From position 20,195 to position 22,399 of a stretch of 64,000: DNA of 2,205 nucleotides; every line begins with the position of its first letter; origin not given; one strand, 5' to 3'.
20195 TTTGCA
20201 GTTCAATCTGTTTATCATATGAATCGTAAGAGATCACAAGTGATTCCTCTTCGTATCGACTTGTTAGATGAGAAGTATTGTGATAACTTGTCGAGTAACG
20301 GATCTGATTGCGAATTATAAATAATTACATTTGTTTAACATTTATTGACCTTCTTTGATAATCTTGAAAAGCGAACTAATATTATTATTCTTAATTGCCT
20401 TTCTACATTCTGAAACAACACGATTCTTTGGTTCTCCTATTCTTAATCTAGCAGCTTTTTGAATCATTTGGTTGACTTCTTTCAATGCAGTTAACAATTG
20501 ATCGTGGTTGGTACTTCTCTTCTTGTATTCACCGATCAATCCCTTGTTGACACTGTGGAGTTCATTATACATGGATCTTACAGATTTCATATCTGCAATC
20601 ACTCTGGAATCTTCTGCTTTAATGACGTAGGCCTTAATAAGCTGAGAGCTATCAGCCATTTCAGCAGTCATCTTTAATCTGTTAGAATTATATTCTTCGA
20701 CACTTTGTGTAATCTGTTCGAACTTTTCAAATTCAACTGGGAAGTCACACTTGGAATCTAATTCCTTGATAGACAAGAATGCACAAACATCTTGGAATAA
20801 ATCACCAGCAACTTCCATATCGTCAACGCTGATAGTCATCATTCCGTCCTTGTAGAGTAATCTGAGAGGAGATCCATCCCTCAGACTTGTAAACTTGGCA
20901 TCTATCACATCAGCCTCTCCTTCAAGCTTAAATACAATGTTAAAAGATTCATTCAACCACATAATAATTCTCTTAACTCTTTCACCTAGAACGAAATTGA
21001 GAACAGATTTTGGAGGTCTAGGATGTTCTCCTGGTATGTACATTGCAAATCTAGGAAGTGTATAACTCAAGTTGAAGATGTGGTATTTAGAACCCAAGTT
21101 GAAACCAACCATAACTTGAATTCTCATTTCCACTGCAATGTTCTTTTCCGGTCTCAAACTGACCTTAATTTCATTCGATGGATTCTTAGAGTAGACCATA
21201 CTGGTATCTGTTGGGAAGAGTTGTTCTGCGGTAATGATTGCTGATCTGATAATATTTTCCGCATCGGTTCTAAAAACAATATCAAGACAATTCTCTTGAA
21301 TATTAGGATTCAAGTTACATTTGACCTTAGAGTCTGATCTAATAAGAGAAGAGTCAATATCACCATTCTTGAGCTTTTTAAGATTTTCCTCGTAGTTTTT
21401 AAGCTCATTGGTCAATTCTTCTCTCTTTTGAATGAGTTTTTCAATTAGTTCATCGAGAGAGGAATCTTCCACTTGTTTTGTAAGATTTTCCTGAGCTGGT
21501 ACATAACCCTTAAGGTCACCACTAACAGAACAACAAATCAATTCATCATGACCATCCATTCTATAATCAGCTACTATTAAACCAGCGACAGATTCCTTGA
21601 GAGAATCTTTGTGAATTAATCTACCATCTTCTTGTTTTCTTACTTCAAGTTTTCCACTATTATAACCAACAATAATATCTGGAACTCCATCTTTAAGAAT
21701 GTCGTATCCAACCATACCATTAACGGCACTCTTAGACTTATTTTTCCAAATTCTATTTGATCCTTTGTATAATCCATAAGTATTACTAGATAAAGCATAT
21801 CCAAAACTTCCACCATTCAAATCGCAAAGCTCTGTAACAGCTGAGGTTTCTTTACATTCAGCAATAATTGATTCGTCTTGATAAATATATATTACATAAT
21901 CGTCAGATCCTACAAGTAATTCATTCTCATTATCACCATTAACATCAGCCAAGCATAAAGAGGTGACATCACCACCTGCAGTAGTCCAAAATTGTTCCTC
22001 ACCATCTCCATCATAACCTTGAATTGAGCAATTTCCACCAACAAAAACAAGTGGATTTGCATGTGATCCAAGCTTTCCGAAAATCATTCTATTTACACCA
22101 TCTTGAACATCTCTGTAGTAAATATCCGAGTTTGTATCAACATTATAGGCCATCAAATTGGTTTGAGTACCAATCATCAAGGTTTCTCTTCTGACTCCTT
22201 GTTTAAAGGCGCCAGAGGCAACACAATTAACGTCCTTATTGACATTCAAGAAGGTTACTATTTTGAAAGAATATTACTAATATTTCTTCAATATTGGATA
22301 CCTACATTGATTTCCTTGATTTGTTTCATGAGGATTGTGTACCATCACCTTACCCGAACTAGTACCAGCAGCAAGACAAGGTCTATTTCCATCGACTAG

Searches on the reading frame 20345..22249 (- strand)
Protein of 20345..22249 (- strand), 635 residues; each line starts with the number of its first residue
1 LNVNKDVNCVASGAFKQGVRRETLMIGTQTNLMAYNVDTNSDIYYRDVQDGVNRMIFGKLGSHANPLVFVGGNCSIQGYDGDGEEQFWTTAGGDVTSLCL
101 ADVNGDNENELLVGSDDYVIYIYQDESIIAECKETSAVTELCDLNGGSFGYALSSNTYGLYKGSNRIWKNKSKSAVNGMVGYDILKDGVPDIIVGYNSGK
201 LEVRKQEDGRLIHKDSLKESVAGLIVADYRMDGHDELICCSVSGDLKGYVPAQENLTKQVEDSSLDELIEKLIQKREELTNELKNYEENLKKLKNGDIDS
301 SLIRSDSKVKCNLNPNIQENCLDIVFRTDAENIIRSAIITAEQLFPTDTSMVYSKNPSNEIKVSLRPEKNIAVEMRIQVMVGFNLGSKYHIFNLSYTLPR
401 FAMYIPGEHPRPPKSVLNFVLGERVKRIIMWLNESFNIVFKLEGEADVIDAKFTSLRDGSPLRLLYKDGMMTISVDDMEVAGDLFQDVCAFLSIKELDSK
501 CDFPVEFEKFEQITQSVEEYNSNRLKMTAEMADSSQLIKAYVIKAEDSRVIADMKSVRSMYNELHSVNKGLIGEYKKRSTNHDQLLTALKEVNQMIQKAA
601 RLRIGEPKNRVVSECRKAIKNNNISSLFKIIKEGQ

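Call 9: search_protein_families(library=pfam, proteins=[window:20345-22249:-], max_evalue=0.01)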
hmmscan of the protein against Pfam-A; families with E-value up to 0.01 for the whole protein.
window:20345-22249:- (635 aa): 10 families
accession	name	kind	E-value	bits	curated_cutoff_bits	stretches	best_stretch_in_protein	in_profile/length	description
PF23353.1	BBS2_hp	-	1.9e-35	121.3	27.7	1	504-601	1-98/98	BBS2 hairpin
PF14783.12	BBS2_Mid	-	7.4e-33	113.3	27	1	97-204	1-108/108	Ciliary BBSome complex subunit 2, middle region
PF14782.12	BBS2_GAE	-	1.7e-23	83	25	1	316-401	1-88/88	BBS2 GAE domain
PF23350.1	BBS2_pf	-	5.4e-23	81.8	27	1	408-492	7-93/93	BBS2 platform domain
PF14781.12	BBS2_N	-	4.6e-20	72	26.3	1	1-58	50-107/107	Ciliary BBSome complex subunit 2, N-terminal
PF23743.1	Beta-prop_BBS7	-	2.2e-14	53.9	27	2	163-248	208-296/299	BBS7 beta-propeller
PF23351.1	BBS2_CtH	-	1.3e-13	50.8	27.2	1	607-632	2-27/27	BBS2 C-terminal helix bundle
PF13517.12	FG-GAP_3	-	7e-08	33.4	26.9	0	183-238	1-60/61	FG-GAP-like repeat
PF15907.11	Itfg2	-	0.00016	21.5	27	0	96-128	76-108/330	Integrin-alpha FG-GAP repeat-containing protein 2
PF01839.29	FG-GAP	-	0.0021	18.4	22.1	1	96-118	3-25/37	FG-GAP repeat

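Call 16: find_homologous_proteins(query=window:20345-22249:-, max_evalue=1e-20)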
Query window:20345-22249:- (635 aa): 106 proteins with E <= 1e-20 among 8000 candidates.
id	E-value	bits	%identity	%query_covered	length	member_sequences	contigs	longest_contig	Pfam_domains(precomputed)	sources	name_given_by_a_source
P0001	0.0e+0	1420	100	100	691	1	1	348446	PF23350.2,PF23353.2,PF13517.13,PF14783.13,PF23351.2,PF14782.13,PF23743.2,PF14781.13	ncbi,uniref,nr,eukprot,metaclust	ncbi:hypothetical protein NAEGRDRAFT_71257 [Naegleria gruberi]|uniref:Bardet-Biedl syndrome 2 protei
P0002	0.0e+0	1211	83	100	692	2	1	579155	PF23350.2,PF23353.2,PF15907.12,PF13517.13,PF14783.13,PF23351.2,PF14782.13,PF23743.2,PF14781.13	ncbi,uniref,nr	ncbi:hypothetical protein FDP41_006598 [Naegleria fowleri]|uniref:Bardet-Biedl syndrome 2 protein ho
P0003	0.0e+0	1038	71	100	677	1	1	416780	PF23350.2,PF23353.2,PF14783.13,PF23351.2,PF14782.13,PF23743.2,PF14781.13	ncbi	ncbi:hypothetical protein ABK040_003337 [Willaertia magna]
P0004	4.2e-213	727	80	61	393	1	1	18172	PF15907.12,PF13517.13,PF14783.13,PF14782.13,PF23743.2,PF14781.13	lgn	-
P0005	2.4e-207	708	48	100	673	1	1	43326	PF23350.2,PF23353.2,PF15907.12,PF13517.13,PF14783.13,PF23351.2,PF14782.13,PF23743.2,PF14781.13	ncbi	ncbi:bbs2, partial [Acrasis kona]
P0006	1.3e-201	689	48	100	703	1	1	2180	PF23350.2,PF23353.2,PF15907.12,PF13517.13,PF14783.13,PF23351.2,PF14782.13,PF23743.2,PF14781.13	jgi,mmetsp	mmetsp:Transcript_199/g.341 ORF Transcript_199/g.341 Transcript_199/m.341 type:complete len:704 (-) 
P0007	5.4e-200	684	47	100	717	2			PF23350.2,PF23353.2,PF15907.12,PF13517.13,PF14783.13,PF23351.2,PF14782.13,PF23743.2,PF14781.13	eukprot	eukprot:GGOE01014188.1.p1 GENE.GGOE01014188.1~~GGOE01014188.1.p1 ORF type:complete len:718 (-),score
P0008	1.4e-199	683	48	100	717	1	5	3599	PF23350.2,PF23353.2,PF15907.12,PF14783.13,PF23351.2,PF14782.13,PF23743.2,PF14781.13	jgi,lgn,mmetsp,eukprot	jgi:Bardet-Biedl syndrome 2 protein|mmetsp:Transcript_82697/g.137981 ORF Transcript_82697/g.137981 T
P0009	8.0e-199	680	47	100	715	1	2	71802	PF23350.2,PF23353.2,PF23381.2,PF14783.13,PF23351.2,PF14782.13,PF23743.2,PF14781.13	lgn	-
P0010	3.1e-196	672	46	100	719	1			PF23350.2,PF23353.2,PF14783.13,PF23351.2,PF14782.13,PF23743.2,PF14781.13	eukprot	eukprot:RCo054403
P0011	4.8e-190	651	45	100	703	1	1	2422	PF23350.2,PF23353.2,PF15907.12,PF13517.13,PF14783.13,PF23351.2,PF14782.13,PF23743.2,PF14781.13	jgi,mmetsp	mmetsp:Transcript_51970/g.86425 ORF Transcript_51970/g.86425 Transcript_51970/m.86425 type:complete 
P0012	6.6e-190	651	74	59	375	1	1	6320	PF13517.13,PF14783.13,PF14782.13,PF23743.2,PF14781.13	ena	-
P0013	1.3e-185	636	46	100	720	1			PF23350.2,PF23353.2,PF15907.12,PF14783.13,PF23351.2,PF14782.13,PF23743.2,PF14781.13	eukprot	eukprot:TRINITY_DN11382_c0_g1_i1.p1 TRINITY_DN11382_c0_g1~~TRINITY_DN11382_c0_g1_i1.p1 ORF type:comp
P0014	1.4e-183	630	46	100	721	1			PF23350.2,PF23353.2,PF14783.13,PF23351.2,PF14782.13,PF23743.2,PF14781.13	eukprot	eukprot:TRINITY_DN24875_c0_g1_i1.p1 TRINITY_DN24875_c0_g1~~TRINITY_DN24875_c0_g1_i1.p1 ORF type:comp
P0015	3.5e-181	622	44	100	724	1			PF23350.2,PF23353.2,PF15907.12,PF14783.13,PF23351.2,PF14782.13,PF23743.2,PF14781.13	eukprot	eukprot:TRINITY_DN2281_c0_g2_i1.p1 TRINITY_DN2281_c0_g2~~TRINITY_DN2281_c0_g2_i1.p1 ORF type:complet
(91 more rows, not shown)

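Call 17: find_encoding_contigs(protein=P0001, flank=10000, max_places=4)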
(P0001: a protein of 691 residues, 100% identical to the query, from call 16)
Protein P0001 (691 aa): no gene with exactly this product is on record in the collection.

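Call 57: find_encoding_contigs(protein=P0004, flank=10000, max_places=3)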
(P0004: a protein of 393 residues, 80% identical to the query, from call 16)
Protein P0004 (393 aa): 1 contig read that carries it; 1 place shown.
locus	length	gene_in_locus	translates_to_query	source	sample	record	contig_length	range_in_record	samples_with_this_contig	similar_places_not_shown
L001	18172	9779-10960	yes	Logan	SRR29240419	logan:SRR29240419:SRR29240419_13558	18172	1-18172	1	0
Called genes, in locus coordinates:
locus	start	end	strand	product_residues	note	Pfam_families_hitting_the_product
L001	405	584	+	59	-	-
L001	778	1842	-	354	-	PF00483:NTP_transferase, PF12804:NTP_transf_3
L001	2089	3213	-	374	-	PF13385:Laminin_G_3, PF00354:Pentaxin (faint)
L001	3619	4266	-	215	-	PF02545:Maf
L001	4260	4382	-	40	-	-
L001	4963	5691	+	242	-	PF01214:CK_II_beta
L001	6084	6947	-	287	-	-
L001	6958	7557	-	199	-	-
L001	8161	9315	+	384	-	PF13516:LRR_6 (faint), PF00560:LRR_1 (faint), PF12799:LRR_4 (faint)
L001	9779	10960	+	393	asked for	PF14781:BBS2_N, PF13517:FG-GAP_3 (faint), PF15907:Itfg2 (faint), PF14783:BBS2_Mid, PF23743:Beta-prop_BBS7, PF14782:BBS2_GAE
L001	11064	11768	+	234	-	PF23350:BBS2_pf, PF23353:BBS2_hp, PF23351:BBS2_CtH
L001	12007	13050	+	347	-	PF18290:Nudix_hydro, PF00293:NUDIX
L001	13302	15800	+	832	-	-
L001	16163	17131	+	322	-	-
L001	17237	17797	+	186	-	PF12937:F-box-like (faint)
